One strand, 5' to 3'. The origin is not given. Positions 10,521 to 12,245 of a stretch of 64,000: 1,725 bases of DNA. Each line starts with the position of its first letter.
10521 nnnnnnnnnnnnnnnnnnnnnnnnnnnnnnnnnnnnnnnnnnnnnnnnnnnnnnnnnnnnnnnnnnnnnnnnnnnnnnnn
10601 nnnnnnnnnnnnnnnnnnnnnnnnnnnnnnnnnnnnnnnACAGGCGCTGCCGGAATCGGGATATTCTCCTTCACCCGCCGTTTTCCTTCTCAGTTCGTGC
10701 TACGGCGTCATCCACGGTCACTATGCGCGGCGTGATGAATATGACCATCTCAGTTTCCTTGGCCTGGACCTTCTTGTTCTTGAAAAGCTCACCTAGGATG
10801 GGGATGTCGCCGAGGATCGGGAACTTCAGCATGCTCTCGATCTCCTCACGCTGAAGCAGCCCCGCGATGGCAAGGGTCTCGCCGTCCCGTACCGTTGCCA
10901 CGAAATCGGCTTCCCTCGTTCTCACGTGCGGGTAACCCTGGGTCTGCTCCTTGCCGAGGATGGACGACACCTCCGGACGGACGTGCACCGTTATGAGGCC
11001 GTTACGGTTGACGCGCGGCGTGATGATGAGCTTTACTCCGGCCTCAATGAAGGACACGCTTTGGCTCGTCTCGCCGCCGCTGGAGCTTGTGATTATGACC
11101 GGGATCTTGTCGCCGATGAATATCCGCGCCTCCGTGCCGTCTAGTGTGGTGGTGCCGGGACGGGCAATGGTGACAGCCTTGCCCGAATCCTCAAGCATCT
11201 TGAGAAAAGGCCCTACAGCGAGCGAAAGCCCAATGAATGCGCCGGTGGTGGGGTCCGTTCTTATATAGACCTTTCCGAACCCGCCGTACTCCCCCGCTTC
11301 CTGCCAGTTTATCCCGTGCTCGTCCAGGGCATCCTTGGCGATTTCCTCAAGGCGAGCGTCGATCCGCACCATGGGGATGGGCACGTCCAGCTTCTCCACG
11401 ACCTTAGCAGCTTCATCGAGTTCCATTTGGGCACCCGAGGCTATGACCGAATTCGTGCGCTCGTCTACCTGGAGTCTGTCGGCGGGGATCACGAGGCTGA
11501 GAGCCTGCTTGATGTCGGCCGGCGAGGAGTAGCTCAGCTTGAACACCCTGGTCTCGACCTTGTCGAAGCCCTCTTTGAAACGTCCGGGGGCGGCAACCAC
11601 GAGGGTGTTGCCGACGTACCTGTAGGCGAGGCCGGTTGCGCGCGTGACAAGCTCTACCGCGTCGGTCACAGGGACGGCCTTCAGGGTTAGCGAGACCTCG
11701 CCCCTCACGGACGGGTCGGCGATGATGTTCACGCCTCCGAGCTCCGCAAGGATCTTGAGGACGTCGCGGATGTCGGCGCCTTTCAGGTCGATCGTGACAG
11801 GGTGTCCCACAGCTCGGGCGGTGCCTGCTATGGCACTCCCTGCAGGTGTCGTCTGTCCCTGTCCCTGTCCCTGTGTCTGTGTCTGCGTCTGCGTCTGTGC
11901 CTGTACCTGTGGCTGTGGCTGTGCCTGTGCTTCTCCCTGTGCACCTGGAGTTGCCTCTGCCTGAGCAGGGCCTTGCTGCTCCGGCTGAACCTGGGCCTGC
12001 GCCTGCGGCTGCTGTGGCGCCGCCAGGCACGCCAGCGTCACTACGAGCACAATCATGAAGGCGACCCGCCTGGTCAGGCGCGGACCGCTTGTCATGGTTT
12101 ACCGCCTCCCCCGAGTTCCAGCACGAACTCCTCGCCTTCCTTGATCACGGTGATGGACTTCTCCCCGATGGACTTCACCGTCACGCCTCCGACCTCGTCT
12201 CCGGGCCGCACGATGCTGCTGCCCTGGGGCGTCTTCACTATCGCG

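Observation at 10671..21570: Complete type IV pilus locus with an outer-membrane secretin in a spore-forming, Bacillus-syntenic genome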

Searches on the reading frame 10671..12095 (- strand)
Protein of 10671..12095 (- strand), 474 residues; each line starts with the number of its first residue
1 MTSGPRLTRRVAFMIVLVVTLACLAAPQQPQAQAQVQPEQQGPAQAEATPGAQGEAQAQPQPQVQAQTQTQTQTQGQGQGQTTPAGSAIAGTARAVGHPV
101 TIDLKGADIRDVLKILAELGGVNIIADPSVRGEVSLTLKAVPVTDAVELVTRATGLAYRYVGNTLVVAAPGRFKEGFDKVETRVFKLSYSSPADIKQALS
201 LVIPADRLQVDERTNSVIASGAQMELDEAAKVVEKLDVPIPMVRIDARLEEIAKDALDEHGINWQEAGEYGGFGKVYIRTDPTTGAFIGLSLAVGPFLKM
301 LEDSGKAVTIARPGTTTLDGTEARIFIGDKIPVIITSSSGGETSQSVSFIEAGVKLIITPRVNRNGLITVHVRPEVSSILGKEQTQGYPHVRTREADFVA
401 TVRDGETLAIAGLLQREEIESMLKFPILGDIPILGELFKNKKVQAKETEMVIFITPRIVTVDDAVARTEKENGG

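Call 4: search_protein_families(library=pfam, proteins=[window:10671-12095:-], max_evalue=0.01)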
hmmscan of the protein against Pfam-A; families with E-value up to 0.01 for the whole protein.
window:10671-12095:- (474 aa): 4 families
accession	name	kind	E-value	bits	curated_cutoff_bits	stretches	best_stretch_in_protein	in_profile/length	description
PF00263.26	Secretin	-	2e-44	151.6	27.5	1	301-459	2-168/169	Bacterial type II and III secretion system protein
PF03958.22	Secretin_N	-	1.2e-13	51.5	28.2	1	182-241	1-68/69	Bacterial type II/III secretion system short domain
PF07660.19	STN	-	9.7e-10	38.5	28.4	1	122-168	1-50/52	Secretin and TonB N terminus short domain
PF21305.2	type_II_gspD_N0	-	1.9e-06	28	27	1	103-138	2-37/71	GspD-like, N0 domain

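Call 5: search_protein_families(library=ncbifam, proteins=[window:10671-12095:-], max_evalue=0.01)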
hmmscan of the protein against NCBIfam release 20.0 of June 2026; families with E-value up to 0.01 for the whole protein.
window:10671-12095:- (474 aa): 9 families
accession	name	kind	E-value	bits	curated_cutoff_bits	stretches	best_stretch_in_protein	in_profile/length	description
TIGR02515.1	IV_pilus_PilQ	subfamily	1.9e-63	215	284.35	2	294-459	261-427/428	type IV pilus secretin PilQ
TIGR02517.1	type_II_gspD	equivalog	9.5e-54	182.9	351.35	3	288-462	411-593/600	type II secretion system secretin GspD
NF010083.0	PRK13568.1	equivalog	1.1e-41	143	554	1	92-459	20-417/419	DNA uptake porin HofQ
NF007851.2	PRK10560.1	exception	1.7e-35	122.7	598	1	97-461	21-411/412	DNA uptake porin HofQ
TIGR02516.1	type_III_yscC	equivalog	8.9e-33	113.5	238.45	1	208-460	201-462/463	type III secretion system outer membrane ring subunit SctC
TIGR02519.1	pilus_MshL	equivalog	1.8e-27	96.1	250.2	1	243-459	37-290/290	pilus (MSHA type) biogenesis protein MshL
NF011873.0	PRK15346.1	equivalog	8.1e-23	80.8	524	1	208-448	238-483/499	EscC/YscC/HrcC family type III secretion system outer membrane ring protein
NF042912.1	Amuc_1098_fam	equivalog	3.3e-16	58.5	750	1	392-459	729-796/805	Amuc_1098 family type IV pilus outer membrane protein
TIGR03593.1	yidC_nterm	equivalog_domain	0.00087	19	58.25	1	11-112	8-97/363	membrane protein insertase YidC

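Call 7: find_encoding_contigs(protein=window:10671-12095:-, flank=10000, max_places=6)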
Protein window:10671-12095:- (474 aa): 12 contigs read that carry it; 6 places shown.
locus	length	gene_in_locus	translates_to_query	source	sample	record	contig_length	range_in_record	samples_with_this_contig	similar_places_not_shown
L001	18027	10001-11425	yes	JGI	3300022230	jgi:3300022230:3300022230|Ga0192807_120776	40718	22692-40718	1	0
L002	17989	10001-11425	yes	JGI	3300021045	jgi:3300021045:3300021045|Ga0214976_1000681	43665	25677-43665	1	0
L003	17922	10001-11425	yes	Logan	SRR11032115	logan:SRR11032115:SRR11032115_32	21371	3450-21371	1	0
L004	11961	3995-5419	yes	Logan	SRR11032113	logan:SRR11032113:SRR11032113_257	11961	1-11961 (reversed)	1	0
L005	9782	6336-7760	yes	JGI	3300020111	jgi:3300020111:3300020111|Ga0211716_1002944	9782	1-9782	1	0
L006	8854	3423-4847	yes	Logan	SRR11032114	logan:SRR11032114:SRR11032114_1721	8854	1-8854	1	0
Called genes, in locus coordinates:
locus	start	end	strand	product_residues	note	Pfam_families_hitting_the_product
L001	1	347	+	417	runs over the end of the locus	PF02441:Flavoprotein, PF04127:DFP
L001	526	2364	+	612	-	PF05157:MshEN, PF00437:T2SSE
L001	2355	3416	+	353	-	PF00437:T2SSE, PF25199:nSTAND_NTPase5 (faint), PF13401:AAA_22 (weak)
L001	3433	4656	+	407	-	PF28597:T2SSF_N, PF00482:T2SSF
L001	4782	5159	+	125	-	PF07963:N_methyl, PF26697:ComGC_C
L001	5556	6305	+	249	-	PF06750:A24_N_bact, PF01478:Peptidase_A24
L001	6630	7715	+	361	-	PF11104:PilM_2, PF06723:MreB_Mbl (faint), PF14450:FtsA, PF11104:PilM_2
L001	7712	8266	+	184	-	PF05137:PilN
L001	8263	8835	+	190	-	PF04350:PilO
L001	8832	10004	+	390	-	-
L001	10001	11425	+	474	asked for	PF21305:type_II_gspD_N0 (weak), PF07660:STN, PF03958:Secretin_N, PF00263:Secretin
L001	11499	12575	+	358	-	PF01321:Creatinase_N, PF00557:Peptidase_M24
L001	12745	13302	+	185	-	PF08207:EFP_N, PF01132:EFP, PF09285:Elong-fact-P_C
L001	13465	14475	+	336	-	PF19568:Spore_III_AA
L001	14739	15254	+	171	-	PF09548:Spore_III_AB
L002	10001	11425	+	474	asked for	PF21305:type_II_gspD_N0 (weak), PF07660:STN, PF03958:Secretin_N, PF00263:Secretin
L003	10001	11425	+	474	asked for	PF21305:type_II_gspD_N0 (weak), PF07660:STN, PF03958:Secretin_N, PF00263:Secretin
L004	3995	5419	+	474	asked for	PF21305:type_II_gspD_N0 (weak), PF07660:STN, PF03958:Secretin_N, PF00263:Secretin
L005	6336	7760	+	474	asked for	PF21305:type_II_gspD_N0 (weak), PF07660:STN, PF03958:Secretin_N, PF00263:Secretin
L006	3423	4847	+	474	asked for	PF21305:type_II_gspD_N0 (weak), PF07660:STN, PF03958:Secretin_N, PF00263:Secretin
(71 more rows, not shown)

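Call 8: find_homologous_proteins(query=window:10671-12095:-, max_evalue=1e-10)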
Query window:10671-12095:- (474 aa): 1178 proteins with E <= 1e-10 among 8000 candidates; the best 120 are listed.
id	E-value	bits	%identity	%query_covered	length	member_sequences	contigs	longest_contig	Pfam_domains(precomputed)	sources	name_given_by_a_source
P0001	4.8e-263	891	86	100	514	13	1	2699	PF21305.3,PF03958.23,PF00263.27,PF07660.20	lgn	-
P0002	6.4e-224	762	78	100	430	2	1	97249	PF21305.3,PF03958.23,PF00263.27,PF07660.20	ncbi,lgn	ncbi:MAG: secretin N-terminal domain-containing protein [Bacillota bacterium]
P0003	2.8e-223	760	78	100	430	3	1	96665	PF21305.3,PF03958.23,PF00263.27,PF07660.20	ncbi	ncbi:MAG: secretin N-terminal domain-containing protein [Bacteroidota bacterium]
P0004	3.6e-215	733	76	100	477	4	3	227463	PF21305.3,PF03958.23,PF00263.27,PF07660.20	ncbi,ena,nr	ncbi:MAG TPA: hypothetical protein GX515_02390 [Firmicutes bacterium]|nr:hypothetical protein [Bacil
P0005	6.9e-212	722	83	87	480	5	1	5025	PF21305.3,PF03958.23,PF00263.27,PF07660.20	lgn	-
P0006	1.2e-208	711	75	100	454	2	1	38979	PF21305.3,PF03958.23,PF00263.27,PF07660.20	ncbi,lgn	ncbi:MAG: secretin N-terminal domain-containing protein [Clostridia bacterium]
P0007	1.8e-203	694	73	98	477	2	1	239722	PF21305.3,PF03958.23,PF00263.27,PF07660.20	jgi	jgi:type II secretory pathway component GspD/PulD (secretin)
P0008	7.1e-202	689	85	79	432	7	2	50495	PF21305.3,PF03958.23,PF00263.27,PF07660.20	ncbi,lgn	ncbi:MAG: secretin N-terminal domain-containing protein [Bacillota bacterium]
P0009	3.7e-188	644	78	81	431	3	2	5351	PF03958.23,PF00263.27,PF07660.20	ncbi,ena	-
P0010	9.4e-188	643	81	77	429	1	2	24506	PF21305.3,PF03958.23,PF00263.27,PF07660.20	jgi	jgi:type IV pilus assembly protein PilQ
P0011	2.0e-187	642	79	79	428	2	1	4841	PF21305.3,PF03958.23,PF00263.27,PF07660.20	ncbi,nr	ncbi:MAG: hypothetical protein GX872_09305 [Firmicutes bacterium]|nr:hypothetical protein [Bacillota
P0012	2.1e-186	638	76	81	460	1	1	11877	PF21305.3,PF03958.23,PF00263.27,PF07660.20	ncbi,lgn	-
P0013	1.3e-185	636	80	78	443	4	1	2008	PF03958.23,PF00263.27,PF07660.20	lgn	-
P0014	1.2e-184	632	78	77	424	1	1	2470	PF03958.23,PF00263.27,PF07660.20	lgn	-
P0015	1.8e-184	632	77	81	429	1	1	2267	PF03958.23,PF00263.27,PF07660.20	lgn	-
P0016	2.2e-184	631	77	80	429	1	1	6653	PF03958.23,PF00263.27,PF07660.20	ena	-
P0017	1.8e-183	628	77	79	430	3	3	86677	PF03958.23,PF00263.27,PF07660.20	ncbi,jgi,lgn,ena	jgi:type IV pilus assembly protein PilQ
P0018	5.2e-183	627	76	80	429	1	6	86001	PF03958.23,PF00263.27,PF07660.20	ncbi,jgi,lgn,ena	jgi:type IV pilus assembly protein PilQ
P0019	1.3e-182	626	76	80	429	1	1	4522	PF03958.23,PF00263.27,PF07660.20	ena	-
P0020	4.7e-182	624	76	80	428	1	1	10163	PF03958.23,PF00263.27,PF07660.20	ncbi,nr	ncbi:MAG TPA: hypothetical protein GX721_06065 [Firmicutes bacterium]|nr:hypothetical protein [Bacil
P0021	4.8e-182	624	76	80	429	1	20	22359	PF03958.23,PF00263.27,PF07660.20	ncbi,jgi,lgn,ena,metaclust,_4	jgi:type IV pilus assembly protein PilQ|metaclust:\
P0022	6.1e-182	623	76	80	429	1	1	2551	PF03958.23,PF00263.27,PF07660.20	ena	-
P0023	1.6e-181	622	76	80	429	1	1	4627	PF03958.23,PF00263.27,PF07660.20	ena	-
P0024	2.3e-181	622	76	80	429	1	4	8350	PF03958.23,PF00263.27,PF07660.20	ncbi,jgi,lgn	jgi:type IV pilus assembly protein PilQ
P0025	2.9e-181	621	76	80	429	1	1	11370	PF03958.23,PF00263.27,PF07660.20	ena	-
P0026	4.4e-180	617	78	77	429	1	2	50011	PF03958.23,PF00263.27,PF07660.20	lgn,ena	-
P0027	7.8e-177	607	76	78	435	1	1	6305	PF21305.3,PF03958.23,PF00263.27,PF07660.20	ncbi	-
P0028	3.6e-174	598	78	75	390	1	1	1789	PF03958.23,PF00263.27,PF07660.20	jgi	jgi:type II secretory pathway component GspD/PulD (secretin)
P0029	5.7e-145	502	78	63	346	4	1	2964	PF03958.23,PF00263.27,PF07660.20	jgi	jgi:type IV pilus assembly protein PilQ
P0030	1.4e-125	438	78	55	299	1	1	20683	PF03958.23,PF00263.27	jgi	jgi:type II secretory pathway component GspD/PulD (secretin)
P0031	1.9e-121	424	55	78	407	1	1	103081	PF21305.3,PF03958.23,PF00263.27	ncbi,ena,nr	ncbi:MAG TPA: hypothetical protein GXX51_10590 [Firmicutes bacterium]|nr:hypothetical protein [Bacil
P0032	3.1e-106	374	44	60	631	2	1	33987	PF21305.3,PF03958.23,PF00263.27,PF07660.20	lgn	-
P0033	1.8e-82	296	42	76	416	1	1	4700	PF03958.23,PF00263.27,PF07660.20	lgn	-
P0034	3.9e-82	295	41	77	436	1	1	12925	PF03958.23,PF00263.27,PF07660.20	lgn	-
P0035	1.2e-78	283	40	78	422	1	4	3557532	PF21305.3,PF03958.23,PF00263.27,PF07660.20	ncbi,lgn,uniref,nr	ncbi:hypothetical protein BBF96_09270 [Anoxybacter fermentans]|uniref:Uncharacterized protein n=1 Ta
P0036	4.8e-78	281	40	76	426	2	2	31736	PF21305.3,PF03958.23,PF00263.27,PF07660.20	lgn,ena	-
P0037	1.7e-77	279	40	79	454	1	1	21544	PF03958.23,PF00263.27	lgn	-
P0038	2.5e-66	243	37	60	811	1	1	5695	PF23249.2,PF21305.3,PF01476.27,PF03958.23,PF00263.27,PF07660.20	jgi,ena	-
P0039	5.2e-65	238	37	61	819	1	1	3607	PF23249.2,PF21305.3,PF01476.27,PF03958.23,PF00263.27,PF07660.20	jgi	-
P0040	9.6e-64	234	38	59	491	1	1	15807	PF21305.3,PF03958.23,PF00263.27,PF07660.20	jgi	-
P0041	1.1e-63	234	32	78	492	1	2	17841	PF21305.3,PF03958.23,PF00263.27,PF07660.20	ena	-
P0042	1.2e-63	234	31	76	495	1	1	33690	PF21305.3,PF03958.23,PF00263.27,PF07660.20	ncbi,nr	ncbi:MAG: secretin and TonB N-terminal domain-containing protein [Candidatus Omnitrophica bacterium]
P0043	5.2e-61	225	35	57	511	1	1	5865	PF03958.23,PF00263.27,PF07660.20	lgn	-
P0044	1.2e-60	224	36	76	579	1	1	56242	PF21305.3,PF01476.27,PF03958.23,PF00263.27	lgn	-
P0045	1.5e-60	223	34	60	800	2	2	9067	PF23249.2,PF21305.3,PF01476.27,PF03958.23,PF00263.27,PF07660.20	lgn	-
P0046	1.6e-60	223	30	74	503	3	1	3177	PF21305.3,PF03958.23,PF00263.27,PF07660.20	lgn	-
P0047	1.7e-60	223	31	77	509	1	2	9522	PF03958.23,PF00263.27,PF07660.20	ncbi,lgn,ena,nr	ncbi:MAG: hypothetical protein MJA29_05300 [Candidatus Omnitrophica bacterium]|nr:hypothetical prote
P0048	3.6e-59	219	36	76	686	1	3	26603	PF23446.2,PF01476.27,PF03958.23,PF23473.2,PF00263.27,PF23577.2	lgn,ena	-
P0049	7.1e-59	218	36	76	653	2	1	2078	PF01476.27,PF03958.23,PF00263.27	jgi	-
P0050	3.0e-58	216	29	77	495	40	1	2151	PF03958.23,PF00263.27,PF07660.20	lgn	-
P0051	3.5e-58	216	32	77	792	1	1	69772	PF03958.23,PF00263.27,PF07660.20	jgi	-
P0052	4.7e-58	215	31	79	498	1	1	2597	PF03958.23,PF00263.27,PF07660.20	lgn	-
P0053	1.3e-57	214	29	78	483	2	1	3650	PF03958.23,PF00263.27,PF07660.20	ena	-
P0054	1.7e-57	213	36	57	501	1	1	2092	PF03958.23,PF00263.27,PF07660.20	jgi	jgi:type IV pilus assembly protein PilQ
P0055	2.2e-57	213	36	55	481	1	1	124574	PF21305.3,PF03958.23,PF00263.27,PF07660.20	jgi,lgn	jgi:type II secretory pathway component GspD/PulD (secretin)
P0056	2.9e-57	213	37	60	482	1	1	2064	PF21305.3,PF03958.23,PF00263.27,PF07660.20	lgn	-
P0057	3.6e-57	212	34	61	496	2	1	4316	PF03958.23,PF00263.27,PF07660.20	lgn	-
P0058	3.7e-57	212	35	60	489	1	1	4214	PF03958.23,PF00263.27,PF07660.20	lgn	-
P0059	9.3e-57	211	30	80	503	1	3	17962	PF21305.3,PF03958.23,PF00263.27,PF07660.20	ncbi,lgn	ncbi:MAG: secretin N-terminal domain-containing protein [Deltaproteobacteria bacterium]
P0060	1.0e-56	211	32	70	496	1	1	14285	PF03958.23,PF00263.27,PF07660.20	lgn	-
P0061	1.2e-55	207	33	59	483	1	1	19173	PF21305.3,PF03958.23,PF00263.27,PF07660.20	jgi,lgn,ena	-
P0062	1.6e-54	204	33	55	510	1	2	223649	PF03958.23,PF00263.27,PF07660.20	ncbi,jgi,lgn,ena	-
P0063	3.4e-54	203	33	76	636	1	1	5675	PF23446.2,PF01476.27,PF03958.23,PF00263.27,PF23577.2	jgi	jgi:type II secretory pathway component GspD/PulD (secretin)/LysM repeat protein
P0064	6.3e-54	202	30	53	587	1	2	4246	PF03958.23,PF00263.27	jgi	jgi:general secretion pathway protein D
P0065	6.7e-54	202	34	61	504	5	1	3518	PF03958.23,PF00263.27,PF07660.20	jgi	-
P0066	7.4e-54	201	35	60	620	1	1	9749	PF21305.3,PF03958.23,PF00263.27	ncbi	-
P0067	1.0e-53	201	29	77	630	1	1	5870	PF03544.20,PF03958.23,PF00263.27,PF07660.20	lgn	-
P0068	1.2e-53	201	31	79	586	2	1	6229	PF03958.23,PF00263.27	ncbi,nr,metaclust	ncbi:MAG: hypothetical protein AMJ78_10240 [Omnitrophica WOR_2 bacterium SM23_29]|nr:MAG: hypothetic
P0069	1.0e-52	198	29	77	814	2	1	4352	PF03544.20,PF03958.23,PF00263.27,PF07660.20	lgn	-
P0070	1.5e-52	197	32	76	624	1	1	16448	PF23446.2,PF01476.27,PF03958.23,PF00263.27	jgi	jgi:type II secretory pathway component GspD/PulD (secretin)/LysM repeat protein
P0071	2.3e-52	197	33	76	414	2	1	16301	PF21305.3,PF03958.23,PF00263.27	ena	-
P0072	2.9e-52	196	32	59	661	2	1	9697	PF03958.23,PF00263.27,PF07660.20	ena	-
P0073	4.3e-52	196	28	77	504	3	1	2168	PF21305.3,PF03958.23,PF00263.27,PF07660.20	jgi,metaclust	metaclust:\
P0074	4.6e-52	196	30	77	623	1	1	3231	PF03544.20,PF03958.23,PF00263.27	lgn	-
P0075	1.4e-51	194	29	69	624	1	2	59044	PF21305.3,PF03958.23,PF00263.27,PF24471.2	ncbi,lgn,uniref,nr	ncbi:general secretion pathway protein D [Halanaerobium saccharolyticum]|uniref:General secretion pa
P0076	1.5e-51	194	33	76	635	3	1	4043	PF21305.3,PF03958.23,PF11741.14,PF00263.27,PF07660.20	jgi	-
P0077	2.1e-51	193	40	34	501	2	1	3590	PF21305.3,PF03958.23,PF00263.27,PF07660.20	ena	-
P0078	3.9e-51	192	29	79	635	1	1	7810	PF03544.20,PF03958.23,PF13103.12,PF00263.27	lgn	-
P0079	4.2e-51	192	31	77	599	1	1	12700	PF03958.23,PF00263.27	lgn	-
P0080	4.7e-51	192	31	50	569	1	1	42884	PF03958.23,PF00263.27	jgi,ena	-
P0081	6.0e-51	192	30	53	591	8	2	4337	PF03958.23,PF00263.27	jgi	-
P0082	1.3e-50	191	30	80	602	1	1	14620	PF03544.20,PF03958.23,PF00263.27,PF07660.20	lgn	-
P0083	1.5e-50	191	30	77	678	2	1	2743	PF03958.23,PF00263.27,PF07660.20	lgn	-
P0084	2.0e-50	190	27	89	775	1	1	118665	PF03958.23,PF00263.27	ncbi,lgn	-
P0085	2.2e-50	190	30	53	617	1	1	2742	PF03958.23,PF00263.27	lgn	-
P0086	2.4e-50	190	28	95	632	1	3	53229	PF03958.23,PF00263.27,PF07660.20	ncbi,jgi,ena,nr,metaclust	ncbi:MAG: hypothetical protein AMJ95_02630 [Omnitrophica WOR_2 bacterium SM23_72]|nr:MAG: hypothetic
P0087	2.5e-50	190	34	64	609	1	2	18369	PF21305.3,PF03544.20,PF03958.23,PF00263.27,PF07660.20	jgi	jgi:TonB family protein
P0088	6.2e-50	188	33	60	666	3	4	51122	PF03958.23,PF00263.27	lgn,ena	-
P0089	9.0e-50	188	29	91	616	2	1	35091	PF03958.23,PF00263.27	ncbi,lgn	ncbi:MAG: secretin N-terminal domain-containing protein [Candidatus Omnitrophota bacterium]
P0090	2.0e-49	187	31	59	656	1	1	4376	PF03544.20,PF03958.23,PF00263.27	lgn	-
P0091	2.4e-49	187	29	77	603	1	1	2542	PF03958.23,PF00263.27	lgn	-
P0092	2.5e-49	186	31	53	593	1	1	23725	PF03958.23,PF00263.27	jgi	jgi:type II secretory pathway component GspD/PulD (secretin)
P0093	2.7e-49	186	32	60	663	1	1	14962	PF03958.23,PF00263.27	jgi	-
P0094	3.5e-49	186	28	76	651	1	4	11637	PF03544.20,PF03958.23,PF00263.27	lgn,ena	-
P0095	5.3e-49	185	35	61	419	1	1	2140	PF03958.23,PF00263.27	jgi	jgi:type II secretory pathway component GspD/PulD (secretin)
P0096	7.9e-49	185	28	76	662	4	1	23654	PF03544.20,PF03958.23,PF00263.27,PF07660.20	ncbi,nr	ncbi:MAG: energy transducer TonB [Candidatus Omnitrophica bacterium]|nr:energy transducer TonB [Cand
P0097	1.1e-48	184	30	59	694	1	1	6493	PF21305.3,PF03958.23,PF11741.14,PF00263.27,PF07660.20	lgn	-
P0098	1.3e-48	184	28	79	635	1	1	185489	PF03544.20,PF03958.23,PF13103.12,PF00263.27,PF07660.20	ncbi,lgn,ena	-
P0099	1.4e-48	184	31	80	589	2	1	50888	PF21305.3,PF03958.23,PF11741.14,PF00263.27,PF07660.20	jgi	jgi:type II secretory pathway component GspD/PulD (secretin)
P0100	1.6e-48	184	29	77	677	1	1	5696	PF03958.23,PF13103.12,PF00263.27,PF07660.20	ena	-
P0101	1.6e-48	184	29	77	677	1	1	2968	PF03958.23,PF13103.12,PF00263.27,PF07660.20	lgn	-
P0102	1.7e-48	184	30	76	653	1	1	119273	PF03544.20,PF03958.23,PF00263.27,PF07660.20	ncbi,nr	ncbi:MAG: secretin N-terminal domain-containing protein [Candidatus Gorgyraea atricola]|nr:secretin 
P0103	1.7e-48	184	27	77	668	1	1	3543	PF03544.20,PF03958.23,PF00263.27,PF07660.20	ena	-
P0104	3.3e-48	183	29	77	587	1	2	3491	PF03958.23,PF00263.27,PF07660.20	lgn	-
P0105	5.4e-48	182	31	82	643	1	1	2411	PF03544.20,PF03958.23,PF13103.12,PF00263.27,PF07660.20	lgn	-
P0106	5.4e-48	182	29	77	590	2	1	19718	PF03958.23,PF00263.27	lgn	-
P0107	5.6e-48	182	30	81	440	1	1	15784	PF03958.23,PF00263.27,PF07660.20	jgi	jgi:type II secretory pathway component GspD/PulD (secretin)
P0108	8.3e-48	181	28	76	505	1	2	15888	PF03958.23,PF00263.27,PF07660.20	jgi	-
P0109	1.1e-47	181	28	86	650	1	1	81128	PF21305.3,PF03958.23,PF00263.27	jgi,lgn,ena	-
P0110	1.1e-47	181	33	76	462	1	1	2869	PF21305.3,PF03958.23,PF00263.27,PF07660.20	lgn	-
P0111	1.2e-47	181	29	76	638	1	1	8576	PF03958.23,PF00263.27,PF07660.20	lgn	-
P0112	1.6e-47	181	33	80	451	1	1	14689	PF21305.3,PF03958.23,PF00263.27,PF07660.20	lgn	-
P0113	2.5e-47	180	34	76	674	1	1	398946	PF03958.23,PF00263.27,PF07660.20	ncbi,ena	-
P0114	4.1e-47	179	28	76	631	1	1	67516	PF03958.23,PF13103.12,PF00263.27,PF07660.20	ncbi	ncbi:MAG: secretin N-terminal domain-containing protein [Candidatus Omnitrophota bacterium]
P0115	4.4e-47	179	28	60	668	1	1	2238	PF03958.23,PF00263.27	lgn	-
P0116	5.3e-47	179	32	61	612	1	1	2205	PF03958.23,PF00263.27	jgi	-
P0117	7.5e-47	178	28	78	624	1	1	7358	PF03544.20,PF03958.23,PF13103.12,PF00263.27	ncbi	-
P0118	8.3e-47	178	33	61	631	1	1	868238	PF21305.3,PF03958.23,PF00263.27,PF07660.20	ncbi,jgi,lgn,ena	ncbi:MAG: secretin N-terminal domain-containing protein [Candidatus Omnitrophota bacterium]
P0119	8.8e-47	178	31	59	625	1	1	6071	PF03544.20,PF03958.23,PF00263.27,PF07660.20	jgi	jgi:TonB family protein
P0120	9.6e-47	178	28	78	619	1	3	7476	PF21305.3,PF03958.23,PF00263.27,PF07660.20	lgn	-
